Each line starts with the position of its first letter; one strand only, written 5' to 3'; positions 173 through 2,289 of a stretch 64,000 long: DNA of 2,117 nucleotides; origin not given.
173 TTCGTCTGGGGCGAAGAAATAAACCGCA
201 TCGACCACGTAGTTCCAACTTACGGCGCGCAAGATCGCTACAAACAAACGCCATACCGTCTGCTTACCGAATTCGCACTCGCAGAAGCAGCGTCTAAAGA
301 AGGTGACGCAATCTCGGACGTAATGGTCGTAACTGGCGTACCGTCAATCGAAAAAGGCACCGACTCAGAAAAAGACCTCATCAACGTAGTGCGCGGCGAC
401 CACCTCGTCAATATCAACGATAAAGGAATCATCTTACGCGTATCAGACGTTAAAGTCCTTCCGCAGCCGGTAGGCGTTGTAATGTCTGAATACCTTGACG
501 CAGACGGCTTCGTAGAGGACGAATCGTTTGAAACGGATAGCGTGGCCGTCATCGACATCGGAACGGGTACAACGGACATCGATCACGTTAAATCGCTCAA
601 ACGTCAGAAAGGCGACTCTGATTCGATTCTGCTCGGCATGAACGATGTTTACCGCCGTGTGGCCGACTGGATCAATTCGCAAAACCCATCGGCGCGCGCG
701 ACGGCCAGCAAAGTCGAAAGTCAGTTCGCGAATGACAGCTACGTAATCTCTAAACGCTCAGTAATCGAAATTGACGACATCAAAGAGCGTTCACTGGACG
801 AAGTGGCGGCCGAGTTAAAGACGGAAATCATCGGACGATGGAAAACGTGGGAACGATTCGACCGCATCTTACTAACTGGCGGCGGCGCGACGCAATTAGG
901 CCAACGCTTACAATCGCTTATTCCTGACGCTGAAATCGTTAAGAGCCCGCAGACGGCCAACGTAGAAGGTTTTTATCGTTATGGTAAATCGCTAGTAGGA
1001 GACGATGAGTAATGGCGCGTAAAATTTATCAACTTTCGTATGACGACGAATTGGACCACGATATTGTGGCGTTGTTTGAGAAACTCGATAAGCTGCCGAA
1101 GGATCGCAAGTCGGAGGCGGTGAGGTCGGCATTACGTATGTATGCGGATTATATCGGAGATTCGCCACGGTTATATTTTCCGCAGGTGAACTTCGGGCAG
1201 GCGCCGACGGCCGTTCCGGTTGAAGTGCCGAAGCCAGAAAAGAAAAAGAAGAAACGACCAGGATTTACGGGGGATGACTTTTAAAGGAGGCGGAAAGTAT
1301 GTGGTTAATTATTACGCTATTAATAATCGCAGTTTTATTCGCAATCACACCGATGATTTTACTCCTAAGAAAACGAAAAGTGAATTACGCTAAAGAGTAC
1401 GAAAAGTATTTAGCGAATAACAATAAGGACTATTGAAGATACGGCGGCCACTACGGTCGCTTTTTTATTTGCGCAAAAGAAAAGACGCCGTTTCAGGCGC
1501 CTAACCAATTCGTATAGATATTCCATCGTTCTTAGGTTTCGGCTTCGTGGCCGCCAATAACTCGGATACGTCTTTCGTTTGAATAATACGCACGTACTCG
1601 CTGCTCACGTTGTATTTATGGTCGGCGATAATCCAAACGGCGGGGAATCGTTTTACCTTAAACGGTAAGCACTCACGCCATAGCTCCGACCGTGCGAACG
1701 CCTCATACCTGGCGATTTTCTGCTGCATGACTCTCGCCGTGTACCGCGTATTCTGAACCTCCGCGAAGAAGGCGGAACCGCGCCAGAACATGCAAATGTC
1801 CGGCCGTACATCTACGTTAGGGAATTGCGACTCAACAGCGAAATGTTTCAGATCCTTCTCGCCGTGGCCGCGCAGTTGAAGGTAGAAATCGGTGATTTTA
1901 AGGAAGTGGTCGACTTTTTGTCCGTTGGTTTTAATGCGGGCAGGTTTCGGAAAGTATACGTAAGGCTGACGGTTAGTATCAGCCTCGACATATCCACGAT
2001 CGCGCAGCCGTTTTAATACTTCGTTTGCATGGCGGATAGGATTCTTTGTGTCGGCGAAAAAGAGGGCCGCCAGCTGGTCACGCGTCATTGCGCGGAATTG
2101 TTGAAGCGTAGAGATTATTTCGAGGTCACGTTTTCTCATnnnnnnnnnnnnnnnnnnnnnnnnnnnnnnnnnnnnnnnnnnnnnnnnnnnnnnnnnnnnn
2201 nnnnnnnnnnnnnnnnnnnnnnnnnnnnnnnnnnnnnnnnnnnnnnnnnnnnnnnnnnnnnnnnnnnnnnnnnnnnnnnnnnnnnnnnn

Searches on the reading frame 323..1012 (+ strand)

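Call 69: search_protein_families(library=phrogs, proteins=[window:323-1012:+], max_evalue=0.00001)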
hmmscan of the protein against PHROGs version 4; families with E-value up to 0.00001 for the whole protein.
window:323-1012:+ (229 aa): 1 family
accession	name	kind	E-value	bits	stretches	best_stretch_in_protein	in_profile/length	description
phrog_691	-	DNA, RNA and nucleotide metabolism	1.8e-46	159.9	1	2-223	105-324/329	partition protein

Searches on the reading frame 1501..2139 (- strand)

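Call 69: search_protein_families(library=phrogs, proteins=[window:1501-2139:-], max_evalue=0.00001)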
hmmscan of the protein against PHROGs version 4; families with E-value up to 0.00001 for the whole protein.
window:1501-2139:- (212 aa): 3 families
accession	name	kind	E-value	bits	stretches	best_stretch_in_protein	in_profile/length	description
phrog_2190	-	DNA, RNA and nucleotide metabolism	4.5e-30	106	1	1-180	1-177/197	replication initiation protein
phrog_9381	-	DNA, RNA and nucleotide metabolism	3.6e-08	34.1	1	70-179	130-251/288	replication initiation by nicking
phrog_9996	-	unknown function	8.1e-07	30.2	1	3-163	5-163/196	-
